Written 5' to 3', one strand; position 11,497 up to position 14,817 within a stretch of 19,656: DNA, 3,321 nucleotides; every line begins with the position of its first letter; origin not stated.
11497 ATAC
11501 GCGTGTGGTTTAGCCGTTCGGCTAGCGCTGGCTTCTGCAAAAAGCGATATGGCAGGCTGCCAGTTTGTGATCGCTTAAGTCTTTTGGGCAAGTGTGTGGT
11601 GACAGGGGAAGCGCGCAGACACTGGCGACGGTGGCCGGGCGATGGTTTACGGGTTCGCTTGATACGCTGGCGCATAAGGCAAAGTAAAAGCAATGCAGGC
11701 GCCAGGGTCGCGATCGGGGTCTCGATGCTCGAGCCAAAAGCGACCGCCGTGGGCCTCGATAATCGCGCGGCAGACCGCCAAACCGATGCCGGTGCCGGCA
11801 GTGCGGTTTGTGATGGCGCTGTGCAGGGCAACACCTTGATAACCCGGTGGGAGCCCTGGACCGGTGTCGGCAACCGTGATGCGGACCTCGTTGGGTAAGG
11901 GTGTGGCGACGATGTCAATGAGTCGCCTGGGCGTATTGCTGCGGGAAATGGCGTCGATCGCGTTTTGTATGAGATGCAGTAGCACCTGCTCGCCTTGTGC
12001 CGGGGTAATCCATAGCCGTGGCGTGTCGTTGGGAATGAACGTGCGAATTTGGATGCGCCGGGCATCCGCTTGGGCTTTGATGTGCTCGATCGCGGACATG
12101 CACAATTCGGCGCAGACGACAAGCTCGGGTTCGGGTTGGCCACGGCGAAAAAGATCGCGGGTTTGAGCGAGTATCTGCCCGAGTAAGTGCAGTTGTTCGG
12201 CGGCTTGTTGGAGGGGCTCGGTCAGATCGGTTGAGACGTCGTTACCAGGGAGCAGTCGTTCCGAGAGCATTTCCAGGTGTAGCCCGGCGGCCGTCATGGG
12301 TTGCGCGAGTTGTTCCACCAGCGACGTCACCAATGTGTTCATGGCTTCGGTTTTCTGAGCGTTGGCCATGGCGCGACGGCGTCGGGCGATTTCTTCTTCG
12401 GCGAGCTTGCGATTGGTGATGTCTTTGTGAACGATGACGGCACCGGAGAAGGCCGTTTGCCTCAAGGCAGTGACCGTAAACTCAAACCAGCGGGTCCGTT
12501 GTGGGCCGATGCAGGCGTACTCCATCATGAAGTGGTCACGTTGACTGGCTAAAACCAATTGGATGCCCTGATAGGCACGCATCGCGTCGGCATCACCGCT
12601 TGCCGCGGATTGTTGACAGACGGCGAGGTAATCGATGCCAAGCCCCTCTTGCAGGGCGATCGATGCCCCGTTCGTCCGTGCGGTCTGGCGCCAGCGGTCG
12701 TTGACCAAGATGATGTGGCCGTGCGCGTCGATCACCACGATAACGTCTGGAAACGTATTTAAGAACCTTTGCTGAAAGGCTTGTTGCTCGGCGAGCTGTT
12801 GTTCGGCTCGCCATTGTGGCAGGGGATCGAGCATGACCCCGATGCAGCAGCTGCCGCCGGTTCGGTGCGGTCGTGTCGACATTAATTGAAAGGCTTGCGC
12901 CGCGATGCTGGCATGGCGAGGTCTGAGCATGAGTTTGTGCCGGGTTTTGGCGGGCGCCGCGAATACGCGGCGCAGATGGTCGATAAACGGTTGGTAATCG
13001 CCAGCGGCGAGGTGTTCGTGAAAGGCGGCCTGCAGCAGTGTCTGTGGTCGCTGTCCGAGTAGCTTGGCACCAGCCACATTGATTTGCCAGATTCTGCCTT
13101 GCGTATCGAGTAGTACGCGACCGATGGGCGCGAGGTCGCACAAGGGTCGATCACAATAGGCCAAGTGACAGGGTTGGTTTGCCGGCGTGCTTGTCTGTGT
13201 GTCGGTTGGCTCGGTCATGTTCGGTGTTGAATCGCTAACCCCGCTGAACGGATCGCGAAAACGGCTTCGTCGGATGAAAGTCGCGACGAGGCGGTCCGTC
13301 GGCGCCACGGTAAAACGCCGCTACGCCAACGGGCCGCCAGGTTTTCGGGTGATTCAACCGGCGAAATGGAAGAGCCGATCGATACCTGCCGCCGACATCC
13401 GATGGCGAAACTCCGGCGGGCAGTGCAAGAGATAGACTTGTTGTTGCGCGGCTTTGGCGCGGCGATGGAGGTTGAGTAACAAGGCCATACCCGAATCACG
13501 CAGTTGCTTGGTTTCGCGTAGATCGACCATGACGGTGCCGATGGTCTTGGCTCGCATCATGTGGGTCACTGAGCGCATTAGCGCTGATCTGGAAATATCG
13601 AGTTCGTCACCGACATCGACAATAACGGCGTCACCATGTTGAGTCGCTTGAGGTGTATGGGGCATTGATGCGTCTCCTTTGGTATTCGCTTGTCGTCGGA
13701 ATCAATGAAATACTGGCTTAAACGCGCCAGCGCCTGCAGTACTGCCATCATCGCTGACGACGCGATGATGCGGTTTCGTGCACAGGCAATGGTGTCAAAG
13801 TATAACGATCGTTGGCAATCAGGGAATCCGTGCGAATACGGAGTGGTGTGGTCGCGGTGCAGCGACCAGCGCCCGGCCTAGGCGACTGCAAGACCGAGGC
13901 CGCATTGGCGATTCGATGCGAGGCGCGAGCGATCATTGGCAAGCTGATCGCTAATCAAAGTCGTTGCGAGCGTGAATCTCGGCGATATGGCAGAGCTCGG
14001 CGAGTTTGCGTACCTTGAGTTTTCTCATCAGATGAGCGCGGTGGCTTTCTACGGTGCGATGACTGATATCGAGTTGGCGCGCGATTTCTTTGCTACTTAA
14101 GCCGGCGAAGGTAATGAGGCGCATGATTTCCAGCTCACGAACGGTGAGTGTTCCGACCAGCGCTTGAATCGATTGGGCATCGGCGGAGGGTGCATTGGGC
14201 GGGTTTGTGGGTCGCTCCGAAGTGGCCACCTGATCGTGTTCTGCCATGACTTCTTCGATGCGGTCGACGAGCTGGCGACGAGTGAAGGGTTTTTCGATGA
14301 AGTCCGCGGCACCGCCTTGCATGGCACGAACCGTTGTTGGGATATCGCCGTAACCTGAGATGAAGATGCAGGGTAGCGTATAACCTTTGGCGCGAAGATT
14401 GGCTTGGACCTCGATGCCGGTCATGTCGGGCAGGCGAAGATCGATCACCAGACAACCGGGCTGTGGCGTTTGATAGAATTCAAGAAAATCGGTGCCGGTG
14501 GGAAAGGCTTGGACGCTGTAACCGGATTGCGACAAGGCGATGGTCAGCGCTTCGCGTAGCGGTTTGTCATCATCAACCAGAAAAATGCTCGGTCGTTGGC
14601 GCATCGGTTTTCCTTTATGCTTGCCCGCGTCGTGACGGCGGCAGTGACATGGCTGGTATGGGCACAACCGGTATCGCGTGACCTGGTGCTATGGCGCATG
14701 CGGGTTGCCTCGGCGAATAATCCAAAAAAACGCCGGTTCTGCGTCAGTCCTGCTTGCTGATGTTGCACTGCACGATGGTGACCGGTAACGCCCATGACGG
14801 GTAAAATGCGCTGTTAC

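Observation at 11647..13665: FixL-type sensor kinase lacking its phospho-accepting His (His to Glu) sits next to a STAS anti-sigma-antagonist gene, suggesting a histidine-kinase-derived partner-switching or serine-kinase module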

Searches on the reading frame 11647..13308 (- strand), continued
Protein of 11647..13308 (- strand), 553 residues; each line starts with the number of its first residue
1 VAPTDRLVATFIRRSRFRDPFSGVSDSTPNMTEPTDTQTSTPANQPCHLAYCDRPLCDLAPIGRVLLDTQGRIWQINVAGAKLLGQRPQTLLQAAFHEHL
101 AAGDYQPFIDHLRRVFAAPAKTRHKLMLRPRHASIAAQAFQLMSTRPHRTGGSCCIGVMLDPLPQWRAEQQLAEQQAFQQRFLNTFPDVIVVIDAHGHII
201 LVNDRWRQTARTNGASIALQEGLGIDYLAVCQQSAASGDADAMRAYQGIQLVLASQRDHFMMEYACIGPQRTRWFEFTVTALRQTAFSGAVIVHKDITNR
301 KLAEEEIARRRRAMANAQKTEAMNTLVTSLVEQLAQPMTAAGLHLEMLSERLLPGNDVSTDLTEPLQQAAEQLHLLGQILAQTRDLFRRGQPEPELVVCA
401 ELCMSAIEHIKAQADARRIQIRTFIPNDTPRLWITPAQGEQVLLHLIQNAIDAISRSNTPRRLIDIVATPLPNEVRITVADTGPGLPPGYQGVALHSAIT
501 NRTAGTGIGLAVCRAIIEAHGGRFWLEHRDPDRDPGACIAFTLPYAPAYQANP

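Call 32: search_protein_families(library=ncbifam, proteins=[P0001], max_evalue=0.01)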
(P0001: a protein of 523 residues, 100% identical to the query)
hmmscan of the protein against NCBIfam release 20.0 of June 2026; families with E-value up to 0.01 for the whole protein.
P0001 (523 aa): 60 families (the best 25 are shown)
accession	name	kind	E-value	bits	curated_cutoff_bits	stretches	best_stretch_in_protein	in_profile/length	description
NF041777.1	sens_FixL_Rhizob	equivalog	5.6e-33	114.3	850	2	265-517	234-483/485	sensor protein FixL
NF008468.0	PRK11360.1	equivalog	1.8e-28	99.3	646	1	140-518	261-611/616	two-component system sensor histidine kinase AtoS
NF006800.0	PRK09303.1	equivalog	2e-28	99.4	342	1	271-515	129-377/383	histidine kinase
TIGR02938.1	nifL_nitrog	equivalog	2.1e-20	72.8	242.45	1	134-508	117-487/494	nitrogen fixation negative regulator NifL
NF007688.0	PRK10364.1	equivalog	1.3e-18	67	479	1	347-500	290-439/460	two-component system sensor histidine kinase ZraS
NF052574.1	HisKinEspCMyxo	equivalog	6.5e-18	64.3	1200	1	252-519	381-641/785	serine histidine kinase EspC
NF046044.1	PnpS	equivalog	1.1e-16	60.8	400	1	139-497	47-376/390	two-component system histidine kinase PnpS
NF007793.0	PRK10490.1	equivalog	2.3e-14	52.4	1123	1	281-516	652-883/895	two-component system sensor histidine kinase KdpD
NF033092.0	HK_WalK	equivalog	5.6e-14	51.6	725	1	152-515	263-594/594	cell wall metabolism sensor histidine kinase WalK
NF047794.1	HisKinPtgB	equivalog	6.8e-14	51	1000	1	263-494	412-637/656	two-component system sensor histidine kinase PgtB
TIGR02956.1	TMAO_torS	equivalog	2.3e-13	49.2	676.5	1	370-518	540-685/967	TMAO reductase system sensor histidine kinase/response regulator TorS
NF047466.1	hybrid_RR_LvrB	exception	6.6e-12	45.3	500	1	260-498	119-362/377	hybrid histidine kinase/response regulator LvrB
TIGR02916.1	PEP_his_kin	equivalog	6.6e-12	44.8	300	1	282-514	464-679/679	XrtA/PEP-CTERM system histidine kinase PrsK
NF052573.1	HisKinEspAMyxo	equivalog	6.8e-12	44.2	1400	1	139-498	245-597/755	serine histidine kinase EspA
TIGR00229.1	sensory_box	domain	1.4e-11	44.6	22.9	1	241-277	89-126/126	PAS domain S-box protein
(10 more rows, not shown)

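Call 43: list_cluster_members(proteins=[P0002])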
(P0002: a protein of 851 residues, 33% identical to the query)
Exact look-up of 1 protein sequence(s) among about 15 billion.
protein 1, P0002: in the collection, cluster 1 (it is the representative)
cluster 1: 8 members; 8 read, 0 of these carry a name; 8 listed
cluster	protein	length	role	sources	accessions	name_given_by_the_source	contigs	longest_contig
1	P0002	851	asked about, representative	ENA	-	-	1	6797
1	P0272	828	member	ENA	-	-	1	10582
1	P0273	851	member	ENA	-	-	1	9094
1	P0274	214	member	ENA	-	-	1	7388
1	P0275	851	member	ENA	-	-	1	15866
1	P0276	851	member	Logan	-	-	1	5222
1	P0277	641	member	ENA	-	-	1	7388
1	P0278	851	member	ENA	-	-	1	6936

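Call 54: find_homologous_proteins(query=P0271, max_evalue=1e-50)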
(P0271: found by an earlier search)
Query P0271 (453 aa): 8000 proteins with E <= 1e-50 among 8000 candidates; the best 120 are listed.
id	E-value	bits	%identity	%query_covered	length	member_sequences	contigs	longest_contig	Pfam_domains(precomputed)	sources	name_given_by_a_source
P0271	2.8e-293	991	100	100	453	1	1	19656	PF18073.8,PF06745.20,PF03796.22,PF23442.2,PF13401.13,PF13481.13,PF13191.13,PF13541.13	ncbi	-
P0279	1.4e-191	655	65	99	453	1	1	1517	PF18073.8,PF06745.20,PF23442.2,PF13481.13,PF13191.13,PF13541.13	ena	-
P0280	2.2e-189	648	66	98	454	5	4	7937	PF18073.8,PF06745.20,PF07088.17,PF03796.22,PF23442.2,PF05362.20,PF13481.13,PF13191.13,PF13541.13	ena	-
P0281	7.2e-189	647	66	99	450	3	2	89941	PF18073.8,PF06745.20,PF23442.2,PF13401.13,PF13481.13,PF13541.13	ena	-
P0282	2.6e-188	645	65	99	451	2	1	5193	PF18073.8,PF06745.20,PF23442.2,PF13481.13,PF13191.13,PF13541.13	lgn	-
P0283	3.2e-188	644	64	98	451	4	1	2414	PF18073.8,PF06745.20,PF23442.2,PF13481.13,PF13541.13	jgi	jgi:DNA repair protein RadA/Sms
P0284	1.1e-187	643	65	98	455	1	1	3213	PF18073.8,PF06745.20,PF23442.2,PF13481.13,PF13541.13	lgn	-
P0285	1.3e-187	642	65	98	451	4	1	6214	PF18073.8,PF06745.20,PF23442.2,PF13401.13,PF13481.13,PF13541.13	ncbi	ncbi:MAG: DNA repair protein RadA [Ectothiorhodospira sp.]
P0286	1.5e-187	642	65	98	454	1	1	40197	PF18073.8,PF06745.20,PF07088.17,PF23442.2,PF13401.13,PF13481.13,PF13191.13,PF13541.13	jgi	-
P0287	1.9e-187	642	63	99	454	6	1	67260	PF18073.8,PF06745.20,PF23442.2,PF05362.20,PF13481.13,PF13541.13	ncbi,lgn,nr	ncbi:MAG: DNA repair protein RadA [Thiothrix nivea]|nr:MAG: DNA repair protein RadA [Thiothrix nivea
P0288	3.1e-187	641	64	98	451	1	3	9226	PF18073.8,PF06745.20,PF23442.2,PF13481.13,PF13541.13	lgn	-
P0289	1.0e-186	639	64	98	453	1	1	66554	PF18073.8,PF06745.20,PF23442.2,PF05362.20,PF13481.13,PF13541.13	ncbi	ncbi:MAG: DNA repair protein RadA [Thiolinea sp.]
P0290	2.3e-186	638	64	98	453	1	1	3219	PF18073.8,PF06745.20,PF23442.2,PF05362.20,PF13481.13,PF13541.13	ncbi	ncbi:MAG: DNA repair protein RadA [Thiolinea sp.]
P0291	3.1e-186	638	64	98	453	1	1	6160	PF18073.8,PF06745.20,PF23442.2,PF05362.20,PF13481.13,PF13541.13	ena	-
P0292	3.5e-186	638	64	99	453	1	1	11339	PF18073.8,PF06745.20,PF23442.2,PF05362.20,PF13401.13,PF13481.13,PF13541.13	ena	-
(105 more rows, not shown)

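Call 55: predict_structure(alignment_id=A1)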
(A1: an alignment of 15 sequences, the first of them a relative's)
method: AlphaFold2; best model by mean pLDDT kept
length: 523 residues; sequences in the alignment: 15
mean_pLDDT: 81.2   pTM: 0.43
mean pLDDT of the five models: 81.2, 79.5, 76.8, 76.7, 76.4
residues with pLDDT >= 90: 214; 70-90: 207; 50-70: 68; < 50: 34
segments of 3 or more residues with pLDDT < 50: 1-15, 20-22, 467-475, 519-523
pLDDT, mean of each block of 10 residues (from residue 1): 31 45 62 90 91 90 92 91 86 87 72 82 83 80 88 93 95 93 86 92 90 95 95 87 93 81 95 89 71 65 74 80 65 78 78 67 82 90 90 91 89 91 85 94 93 75 49 52 86 87 83 72 37
secondary structure, 60 per line:
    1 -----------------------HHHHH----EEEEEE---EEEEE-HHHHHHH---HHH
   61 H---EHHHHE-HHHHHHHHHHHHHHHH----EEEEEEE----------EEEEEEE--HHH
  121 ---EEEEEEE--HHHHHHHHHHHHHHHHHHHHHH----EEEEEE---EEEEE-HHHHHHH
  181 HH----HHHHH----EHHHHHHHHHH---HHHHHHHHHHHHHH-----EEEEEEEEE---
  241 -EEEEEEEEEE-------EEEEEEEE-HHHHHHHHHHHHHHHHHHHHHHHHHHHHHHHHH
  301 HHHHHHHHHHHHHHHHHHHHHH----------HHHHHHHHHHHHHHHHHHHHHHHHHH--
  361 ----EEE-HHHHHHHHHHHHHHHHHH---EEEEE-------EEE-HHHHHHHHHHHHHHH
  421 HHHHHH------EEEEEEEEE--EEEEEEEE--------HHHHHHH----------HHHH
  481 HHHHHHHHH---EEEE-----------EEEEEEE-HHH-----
elements in order: H24-28 E33-38 E42-46 H48-54 H58-61 H66-69 H72-87 E92-98 E109-115 E124-130 H133-154 E159-164 E168-172 H174-182 H187-191 H197-206 H210-223 E229-237 E242-251 E259-266 H268-322 H333-358 E365-367 H369-386 E390-394 E402-404 H406-426 E433-441 E444-451 H460-466 H477-489 E493-496 E508-514

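Call 61: search_protein_families(library=padloc, proteins=[P0001], max_evalue=0.001)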
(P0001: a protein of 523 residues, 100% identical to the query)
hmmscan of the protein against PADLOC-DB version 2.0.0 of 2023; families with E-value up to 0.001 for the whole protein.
P0001 (523 aa): 0 families

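Call 64: find_encoding_contigs(protein=P0275, flank=10000, max_places=3)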
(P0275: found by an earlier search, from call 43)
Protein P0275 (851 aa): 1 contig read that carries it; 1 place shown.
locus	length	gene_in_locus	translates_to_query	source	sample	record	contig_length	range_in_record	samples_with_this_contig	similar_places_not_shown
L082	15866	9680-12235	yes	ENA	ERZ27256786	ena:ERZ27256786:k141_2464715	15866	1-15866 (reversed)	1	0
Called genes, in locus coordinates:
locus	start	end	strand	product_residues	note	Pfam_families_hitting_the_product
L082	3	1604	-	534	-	?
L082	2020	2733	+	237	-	-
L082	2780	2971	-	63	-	-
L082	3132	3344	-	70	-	-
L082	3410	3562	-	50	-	-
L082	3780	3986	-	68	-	PF00313:CSD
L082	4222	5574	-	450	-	PF00989:PAS, PF13188:PAS_8 (faint), PF08448:PAS_4, PF13426:PAS_9, PF07536:HWE_HK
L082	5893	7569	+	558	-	PF08448:PAS_4, PF24820:Diguanyl_cycl_sensor (faint), PF00989:PAS, PF08448:PAS_4, PF13188:PAS_8 (weak), PF13426:PAS_9, PF00512:HisKA (weak), PF02518:HATPase_c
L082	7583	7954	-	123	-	PF06490:FleQ (weak), PF00072:Response_reg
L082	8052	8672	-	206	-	PF00072:Response_reg, PF08281:Sigma70_r4_2 (weak), PF00196:GerE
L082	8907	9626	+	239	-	PF00027:cNMP_binding, PF13545:HTH_Crp_2, PF00325:Crp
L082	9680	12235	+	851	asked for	PF05227:CHASE3, PF00989:PAS, PF08448:PAS_4, PF00989:PAS, PF08448:PAS_4, PF13426:PAS_9, PF08448:PAS_4, PF02518:HATPase_c, +3 more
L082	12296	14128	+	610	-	PF13589:HATPase_c_3 (weak), PF00183:HSP90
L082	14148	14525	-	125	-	PF01894:YjbQ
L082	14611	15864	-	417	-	?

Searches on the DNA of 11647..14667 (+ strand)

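Call 20: search_dna_similar(query=window:11647-14667:+, collection=plasmids, mode=near)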
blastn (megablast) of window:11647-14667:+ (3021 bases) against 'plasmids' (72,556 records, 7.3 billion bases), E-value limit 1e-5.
No match.

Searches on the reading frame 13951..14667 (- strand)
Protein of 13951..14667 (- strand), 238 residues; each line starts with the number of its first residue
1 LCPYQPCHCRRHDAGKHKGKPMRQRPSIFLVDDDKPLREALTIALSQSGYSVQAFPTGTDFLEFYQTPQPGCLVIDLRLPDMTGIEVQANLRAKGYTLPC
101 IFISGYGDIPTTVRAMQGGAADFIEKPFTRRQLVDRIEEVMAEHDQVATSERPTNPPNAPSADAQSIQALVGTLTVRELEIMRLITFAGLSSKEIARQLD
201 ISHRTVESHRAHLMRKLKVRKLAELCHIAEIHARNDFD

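Call 3: search_protein_families(library=pfam, proteins=[window:13951-14667:-], max_evalue=0.01)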
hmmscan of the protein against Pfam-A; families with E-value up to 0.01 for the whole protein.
window:13951-14667:- (238 aa): 7 families
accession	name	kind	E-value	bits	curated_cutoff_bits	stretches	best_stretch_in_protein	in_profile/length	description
PF00072.30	Response_reg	-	1.5e-28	99.6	30.2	1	28-138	1-111/111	Response regulator receiver domain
PF00196.25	GerE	-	9.2e-19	67.3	23.5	1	173-229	2-57/57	Bacterial regulatory proteins, luxR family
PF08281.18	Sigma70_r4_2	-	4.8e-09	36.2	25.7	1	165-217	2-54/54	Sigma-70, region 4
PF04545.22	Sigma70_r4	-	1.4e-05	24.9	24.1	1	172-218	3-49/50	Sigma-70, region 4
PF07638.17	Sigma70_ECF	-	1.9e-05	25.1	21.1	1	165-216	128-177/185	ECF sigma factor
PF13384.12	HTH_23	-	0.00062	20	24.6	1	183-208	12-36/50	Homeodomain-like domain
PF21476.4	PF0610-like_N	-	0.0031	18.1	33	1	175-217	1-42/50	PF0610-like, N-terminal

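Call 32: search_protein_families(library=ncbifam, proteins=[window:13951-14667:-], max_evalue=0.01)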
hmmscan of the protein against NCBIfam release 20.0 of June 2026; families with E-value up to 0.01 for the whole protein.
window:13951-14667:- (238 aa): 119 families (the best 25 are shown)
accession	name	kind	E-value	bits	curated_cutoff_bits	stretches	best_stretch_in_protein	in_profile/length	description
NF006900.1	PRK09390.1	equivalog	1.3e-50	171.7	255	1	22-229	1-197/203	response regulator FixJ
NF040749.1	tetrathio_RR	equivalog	3.4e-38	131.3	290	1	28-227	2-186/191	tetrathionate respiration response regulator TtrR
NF047793.1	ResRegPgtA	equivalog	7.9e-25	87.5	650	1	24-148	4-128/414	two-component system response regulator PgtA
NF011896.0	PRK15369.1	equivalog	3.7e-24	85.5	242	1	27-230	5-205/211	two component system response regulator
NF040689.1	MtrAB_MtrA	equivalog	1.7e-21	76.6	300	1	28-146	1-118/219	MtrAB system response regulator MtrA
NF041733.1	resp_reg_CseB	equivalog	3e-21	75.8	350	1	27-182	2-152/228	two-component system response regulator CseB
NF033791.1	ActR_PrrA_rreg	equivalog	1.4e-20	74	250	1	27-164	3-132/173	ActR/PrrA/RegA family redox response regulator transcription factor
TIGR01818.1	ntrC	equivalog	2.4e-20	72.8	558.6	1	28-154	1-127/463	nitrogen regulation protein NR(I)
NF007935.0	PRK10651.1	equivalog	2.9e-20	72.4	250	1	25-224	6-205/216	two-component system response regulator NarL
NF045944.1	ResRegRpaBCyano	equivalog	7.8e-20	71.2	330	1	30-149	2-120/229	response regulator transcription factor RpaB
NF051870.1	NAssimRespRegNtrX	equivalog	6.7e-19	68.1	600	1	28-141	4-119/452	nitrogen assimilation response regulator NtrX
NF008296.0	PRK11083.1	equivalog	1.4e-18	67.2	273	1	24-154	2-131/228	two-component system response regulator CreB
TIGR02154.1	PhoB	equivalog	1.4e-18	67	296.2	1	27-144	4-123/226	phosphate regulon transcriptional regulator PhoB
NF045991.1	RespRegCtrARhodob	equivalog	1.8e-18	67.1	350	1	28-148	3-123/224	response regulator transcription factor CtrA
NF008176.1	PRK10923.1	equivalog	2e-18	66.3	620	1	24-152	2-131/469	nitrogen regulation protein NR(I)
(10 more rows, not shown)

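Call 61: search_protein_families(library=padloc, proteins=[window:13951-14667:-], max_evalue=0.001)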
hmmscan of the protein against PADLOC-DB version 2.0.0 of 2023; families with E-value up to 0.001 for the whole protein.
window:13951-14667:- (238 aa): 2 families
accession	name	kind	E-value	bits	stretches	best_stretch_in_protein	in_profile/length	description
PDLC01855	CARF3--CARF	-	8.3e-07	27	1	158-218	202-261/288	-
PDLC01851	CARF3--CARF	-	6e-06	23.8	1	125-218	161-253/279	-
